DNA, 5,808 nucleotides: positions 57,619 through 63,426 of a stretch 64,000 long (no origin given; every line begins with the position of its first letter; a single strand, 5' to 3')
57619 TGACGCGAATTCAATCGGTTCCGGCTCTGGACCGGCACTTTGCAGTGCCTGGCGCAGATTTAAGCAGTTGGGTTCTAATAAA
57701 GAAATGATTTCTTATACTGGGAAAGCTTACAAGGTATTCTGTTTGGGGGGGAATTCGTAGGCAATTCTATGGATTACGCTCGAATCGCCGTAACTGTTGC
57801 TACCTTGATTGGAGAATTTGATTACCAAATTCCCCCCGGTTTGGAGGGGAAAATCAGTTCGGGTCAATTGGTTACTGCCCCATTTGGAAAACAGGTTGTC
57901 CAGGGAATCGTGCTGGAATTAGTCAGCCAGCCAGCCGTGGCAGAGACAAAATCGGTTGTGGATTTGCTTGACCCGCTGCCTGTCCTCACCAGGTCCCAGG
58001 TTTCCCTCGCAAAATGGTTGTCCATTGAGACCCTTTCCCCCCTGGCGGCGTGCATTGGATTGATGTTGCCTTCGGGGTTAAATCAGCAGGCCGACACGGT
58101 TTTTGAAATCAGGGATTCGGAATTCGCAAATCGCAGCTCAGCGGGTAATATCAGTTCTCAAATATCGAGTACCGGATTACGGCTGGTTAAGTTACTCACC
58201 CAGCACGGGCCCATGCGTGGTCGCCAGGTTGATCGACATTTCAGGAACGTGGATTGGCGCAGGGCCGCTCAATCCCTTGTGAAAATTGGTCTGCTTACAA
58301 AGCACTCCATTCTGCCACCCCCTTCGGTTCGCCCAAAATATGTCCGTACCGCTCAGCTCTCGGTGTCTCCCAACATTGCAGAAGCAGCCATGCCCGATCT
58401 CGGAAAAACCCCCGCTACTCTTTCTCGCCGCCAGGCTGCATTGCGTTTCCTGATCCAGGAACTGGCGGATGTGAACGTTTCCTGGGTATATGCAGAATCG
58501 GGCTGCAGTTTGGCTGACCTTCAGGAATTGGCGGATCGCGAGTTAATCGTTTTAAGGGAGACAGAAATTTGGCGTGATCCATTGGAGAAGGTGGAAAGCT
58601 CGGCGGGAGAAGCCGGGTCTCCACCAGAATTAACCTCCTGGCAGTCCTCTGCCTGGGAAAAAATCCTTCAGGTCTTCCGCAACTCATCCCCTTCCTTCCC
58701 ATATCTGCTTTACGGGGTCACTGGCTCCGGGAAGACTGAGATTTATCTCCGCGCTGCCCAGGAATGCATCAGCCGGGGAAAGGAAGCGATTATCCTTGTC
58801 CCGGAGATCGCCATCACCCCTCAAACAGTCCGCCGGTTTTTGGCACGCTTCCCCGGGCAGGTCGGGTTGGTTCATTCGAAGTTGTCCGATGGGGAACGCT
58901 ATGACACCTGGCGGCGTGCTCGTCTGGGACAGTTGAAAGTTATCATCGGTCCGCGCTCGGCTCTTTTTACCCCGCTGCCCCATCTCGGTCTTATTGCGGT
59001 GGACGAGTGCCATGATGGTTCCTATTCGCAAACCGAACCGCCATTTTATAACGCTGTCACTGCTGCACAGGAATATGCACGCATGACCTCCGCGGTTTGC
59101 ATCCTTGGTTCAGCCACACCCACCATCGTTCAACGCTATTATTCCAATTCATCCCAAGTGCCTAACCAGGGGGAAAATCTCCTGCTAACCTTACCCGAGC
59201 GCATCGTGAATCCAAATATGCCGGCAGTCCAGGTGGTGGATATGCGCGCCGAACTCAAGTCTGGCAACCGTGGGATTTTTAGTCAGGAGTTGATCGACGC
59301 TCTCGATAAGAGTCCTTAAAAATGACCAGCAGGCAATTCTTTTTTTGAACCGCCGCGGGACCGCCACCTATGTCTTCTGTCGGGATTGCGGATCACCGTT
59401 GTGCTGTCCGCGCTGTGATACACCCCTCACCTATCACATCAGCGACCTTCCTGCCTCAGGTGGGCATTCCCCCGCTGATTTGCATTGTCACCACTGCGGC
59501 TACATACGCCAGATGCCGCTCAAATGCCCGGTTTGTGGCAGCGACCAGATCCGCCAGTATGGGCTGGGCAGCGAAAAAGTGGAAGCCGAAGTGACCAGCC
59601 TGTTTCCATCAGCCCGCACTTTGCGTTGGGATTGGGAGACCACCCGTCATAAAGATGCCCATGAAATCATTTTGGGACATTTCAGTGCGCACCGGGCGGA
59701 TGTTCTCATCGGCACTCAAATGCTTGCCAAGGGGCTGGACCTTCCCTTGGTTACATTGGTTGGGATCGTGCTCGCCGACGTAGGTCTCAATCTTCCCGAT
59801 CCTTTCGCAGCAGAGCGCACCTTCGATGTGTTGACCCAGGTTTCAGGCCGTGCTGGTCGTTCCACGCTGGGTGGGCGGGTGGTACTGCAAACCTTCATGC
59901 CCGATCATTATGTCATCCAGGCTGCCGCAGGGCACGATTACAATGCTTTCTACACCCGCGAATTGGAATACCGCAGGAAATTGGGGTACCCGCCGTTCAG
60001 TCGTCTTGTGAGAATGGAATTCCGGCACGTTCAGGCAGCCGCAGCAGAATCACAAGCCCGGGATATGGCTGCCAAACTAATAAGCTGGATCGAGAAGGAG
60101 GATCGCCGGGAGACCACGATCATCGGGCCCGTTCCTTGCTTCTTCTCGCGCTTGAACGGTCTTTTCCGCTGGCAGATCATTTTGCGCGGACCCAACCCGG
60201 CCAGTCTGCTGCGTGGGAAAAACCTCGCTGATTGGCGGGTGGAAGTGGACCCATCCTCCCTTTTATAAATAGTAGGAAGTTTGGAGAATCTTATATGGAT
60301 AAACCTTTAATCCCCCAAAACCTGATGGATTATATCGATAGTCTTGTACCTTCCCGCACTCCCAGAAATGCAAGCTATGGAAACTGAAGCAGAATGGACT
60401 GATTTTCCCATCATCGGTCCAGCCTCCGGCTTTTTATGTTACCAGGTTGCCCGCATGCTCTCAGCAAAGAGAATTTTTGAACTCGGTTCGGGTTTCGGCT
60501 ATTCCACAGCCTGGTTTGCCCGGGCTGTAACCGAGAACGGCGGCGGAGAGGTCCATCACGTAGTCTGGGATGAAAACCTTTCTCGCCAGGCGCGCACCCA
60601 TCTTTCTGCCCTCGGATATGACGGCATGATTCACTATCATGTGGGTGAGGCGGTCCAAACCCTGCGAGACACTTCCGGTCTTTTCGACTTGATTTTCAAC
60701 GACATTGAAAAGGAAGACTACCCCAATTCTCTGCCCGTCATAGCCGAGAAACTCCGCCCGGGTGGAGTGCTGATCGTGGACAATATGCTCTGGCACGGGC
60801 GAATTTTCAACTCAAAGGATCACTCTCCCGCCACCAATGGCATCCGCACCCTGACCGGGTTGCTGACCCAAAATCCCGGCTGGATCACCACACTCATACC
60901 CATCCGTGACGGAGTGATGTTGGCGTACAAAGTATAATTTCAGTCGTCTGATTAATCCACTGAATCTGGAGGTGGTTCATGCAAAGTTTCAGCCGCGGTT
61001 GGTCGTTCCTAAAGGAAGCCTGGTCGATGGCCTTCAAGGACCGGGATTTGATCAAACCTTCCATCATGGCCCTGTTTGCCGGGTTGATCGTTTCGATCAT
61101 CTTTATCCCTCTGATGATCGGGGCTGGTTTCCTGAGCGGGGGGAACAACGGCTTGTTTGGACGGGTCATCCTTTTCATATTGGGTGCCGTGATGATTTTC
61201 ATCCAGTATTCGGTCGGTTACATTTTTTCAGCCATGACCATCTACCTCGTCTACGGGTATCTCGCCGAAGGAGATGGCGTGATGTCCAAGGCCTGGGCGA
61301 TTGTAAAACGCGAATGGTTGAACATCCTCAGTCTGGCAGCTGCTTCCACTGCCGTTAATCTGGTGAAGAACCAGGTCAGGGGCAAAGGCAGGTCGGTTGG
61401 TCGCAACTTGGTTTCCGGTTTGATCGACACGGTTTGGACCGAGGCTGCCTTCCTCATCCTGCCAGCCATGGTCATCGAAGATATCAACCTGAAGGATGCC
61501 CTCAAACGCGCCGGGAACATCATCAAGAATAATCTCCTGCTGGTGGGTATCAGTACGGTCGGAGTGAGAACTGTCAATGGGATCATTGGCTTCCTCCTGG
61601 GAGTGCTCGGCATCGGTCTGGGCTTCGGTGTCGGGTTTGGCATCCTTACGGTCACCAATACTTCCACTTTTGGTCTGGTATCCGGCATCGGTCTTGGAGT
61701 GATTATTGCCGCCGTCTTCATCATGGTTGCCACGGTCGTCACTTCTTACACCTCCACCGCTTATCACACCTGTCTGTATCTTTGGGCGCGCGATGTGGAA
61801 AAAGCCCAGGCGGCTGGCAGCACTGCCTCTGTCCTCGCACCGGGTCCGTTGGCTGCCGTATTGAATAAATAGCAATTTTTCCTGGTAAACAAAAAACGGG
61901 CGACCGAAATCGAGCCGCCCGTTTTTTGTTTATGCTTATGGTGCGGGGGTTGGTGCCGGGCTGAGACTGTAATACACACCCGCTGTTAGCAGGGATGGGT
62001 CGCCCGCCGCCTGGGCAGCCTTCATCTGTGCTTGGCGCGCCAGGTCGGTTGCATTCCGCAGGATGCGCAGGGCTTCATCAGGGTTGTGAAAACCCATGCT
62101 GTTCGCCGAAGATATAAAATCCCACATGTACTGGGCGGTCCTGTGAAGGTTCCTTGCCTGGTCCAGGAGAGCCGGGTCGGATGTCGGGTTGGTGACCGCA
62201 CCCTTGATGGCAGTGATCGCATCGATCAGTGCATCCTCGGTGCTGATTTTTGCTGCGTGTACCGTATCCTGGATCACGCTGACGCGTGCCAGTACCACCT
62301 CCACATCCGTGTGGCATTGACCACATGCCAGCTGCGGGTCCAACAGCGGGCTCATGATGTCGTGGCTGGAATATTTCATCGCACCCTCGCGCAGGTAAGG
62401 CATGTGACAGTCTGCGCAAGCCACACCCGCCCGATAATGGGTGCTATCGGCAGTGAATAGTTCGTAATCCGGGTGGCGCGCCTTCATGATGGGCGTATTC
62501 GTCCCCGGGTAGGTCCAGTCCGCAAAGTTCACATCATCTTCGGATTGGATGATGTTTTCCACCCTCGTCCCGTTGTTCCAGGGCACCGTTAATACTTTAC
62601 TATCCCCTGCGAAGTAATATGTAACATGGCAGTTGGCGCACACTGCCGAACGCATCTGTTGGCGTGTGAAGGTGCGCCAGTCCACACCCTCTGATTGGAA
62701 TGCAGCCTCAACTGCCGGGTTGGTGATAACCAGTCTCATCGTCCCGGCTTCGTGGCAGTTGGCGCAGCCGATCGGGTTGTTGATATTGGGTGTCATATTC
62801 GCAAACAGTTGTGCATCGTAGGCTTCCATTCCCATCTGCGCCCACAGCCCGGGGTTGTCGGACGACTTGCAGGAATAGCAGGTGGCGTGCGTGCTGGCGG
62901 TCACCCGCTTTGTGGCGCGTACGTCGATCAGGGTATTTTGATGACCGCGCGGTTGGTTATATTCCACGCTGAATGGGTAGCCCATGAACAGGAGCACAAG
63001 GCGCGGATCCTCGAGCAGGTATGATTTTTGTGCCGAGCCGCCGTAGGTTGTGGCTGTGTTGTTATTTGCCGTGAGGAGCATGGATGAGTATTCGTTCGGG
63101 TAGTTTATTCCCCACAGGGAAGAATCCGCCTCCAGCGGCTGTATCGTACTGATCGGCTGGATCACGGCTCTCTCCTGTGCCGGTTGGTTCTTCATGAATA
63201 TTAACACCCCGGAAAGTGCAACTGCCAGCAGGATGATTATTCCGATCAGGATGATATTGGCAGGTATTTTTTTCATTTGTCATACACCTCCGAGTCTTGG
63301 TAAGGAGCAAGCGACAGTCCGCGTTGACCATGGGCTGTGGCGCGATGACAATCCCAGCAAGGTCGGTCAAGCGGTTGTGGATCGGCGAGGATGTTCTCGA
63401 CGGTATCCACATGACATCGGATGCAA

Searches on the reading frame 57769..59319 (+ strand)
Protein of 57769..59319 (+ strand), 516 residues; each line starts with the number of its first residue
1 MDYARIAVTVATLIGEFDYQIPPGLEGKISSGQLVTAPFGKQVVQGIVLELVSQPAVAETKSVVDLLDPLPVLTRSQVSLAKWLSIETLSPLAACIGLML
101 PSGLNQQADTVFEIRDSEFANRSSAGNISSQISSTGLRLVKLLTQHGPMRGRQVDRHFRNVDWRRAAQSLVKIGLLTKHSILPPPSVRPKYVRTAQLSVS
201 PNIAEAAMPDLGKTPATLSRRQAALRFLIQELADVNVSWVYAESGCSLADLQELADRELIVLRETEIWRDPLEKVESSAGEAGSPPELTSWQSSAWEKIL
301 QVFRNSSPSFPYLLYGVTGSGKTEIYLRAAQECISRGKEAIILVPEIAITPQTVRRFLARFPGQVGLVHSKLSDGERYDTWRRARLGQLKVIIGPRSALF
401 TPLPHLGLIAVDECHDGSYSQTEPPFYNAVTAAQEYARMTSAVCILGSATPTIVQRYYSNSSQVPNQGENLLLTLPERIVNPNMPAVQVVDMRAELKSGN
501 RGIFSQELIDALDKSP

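Call 13: search_protein_families(library=ncbifam, proteins=[window:57769-59319:+], max_evalue=0.00001)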
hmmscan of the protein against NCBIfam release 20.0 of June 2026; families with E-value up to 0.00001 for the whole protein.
window:57769-59319:+ (516 aa): 19 families
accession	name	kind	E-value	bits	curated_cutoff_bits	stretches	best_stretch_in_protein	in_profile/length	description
NF004066.1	PRK05580.1-3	equivalog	1.9e-108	363.8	813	1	4-514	2-471/788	primosomal protein N'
NF004068.0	PRK05580.1-5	equivalog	1.5e-70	238.3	1249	2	222-512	198-476/795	primosomal protein N'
NF004067.0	PRK05580.1-4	equivalog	2.6e-69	234.4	763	2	207-513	126-417/737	primosomal protein N'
TIGR00595.1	priA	equivalog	2.7e-63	214.3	230.35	1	313-514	1-196/509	replication restart helicase PriA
NF004070.0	PRK05580.2-2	equivalog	7.8e-62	209.4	921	2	175-513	90-414/729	primosomal protein N'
NF004065.0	PRK05580.1-1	equivalog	5.7e-60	203.3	858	2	240-499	153-401/731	primosomal protein N'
NF004071.0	PRK05580.2-3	equivalog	2.2e-50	171.4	1105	1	279-514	193-420/735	primosomal protein N'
NF004069.0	PRK05580.2-1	equivalog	1.4e-46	159.2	767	1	286-457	110-274/612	primosomal protein N'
NF004072.0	PRK05580.2-4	equivalog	6.8e-44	150.2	1030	1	298-514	128-335/648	primosomal protein N'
NF011453.0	PRK14873.1-3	equivalog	1.9e-23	82.5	812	2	326-458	188-321/653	primosome assembly protein PriA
NF011452.0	PRK14873.1-2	equivalog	2.5e-16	59.1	980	1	245-453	134-344/708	primosomal protein N'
NF011454.0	PRK14873.1-4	equivalog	3.9e-11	42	951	1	326-448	161-284/651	primosomal protein N'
TIGR00643.1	recG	equivalog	6.6e-09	35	659.4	1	285-415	233-367/629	ATP-dependent DNA helicase RecG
NF011455.0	PRK14873.1-5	equivalog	7.9e-09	34.3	969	1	331-463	183-316/675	primosomal protein N'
TIGR00580.2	mfd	equivalog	1.6e-08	33.5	800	1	284-415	430-565/907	transcription-repair coupling factor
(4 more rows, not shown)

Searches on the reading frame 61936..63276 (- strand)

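Call 13: search_protein_families(library=ncbifam, proteins=[window:61936-63276:-], max_evalue=0.00001)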
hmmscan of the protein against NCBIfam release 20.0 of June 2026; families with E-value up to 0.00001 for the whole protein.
window:61936-63276:- (446 aa): 2 families
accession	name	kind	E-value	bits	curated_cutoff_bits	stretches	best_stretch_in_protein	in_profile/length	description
NF008339.0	PRK11125.1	equivalog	2.5e-94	316.7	595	1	17-422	14-425/487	ammonia-forming cytochrome c nitrite reductase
TIGR03152.1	cyto_c552_HCOOH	exception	1.5e-72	244.8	692.5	1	75-421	20-382/441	ammonia-forming nitrite reductase cytochrome c552 subunit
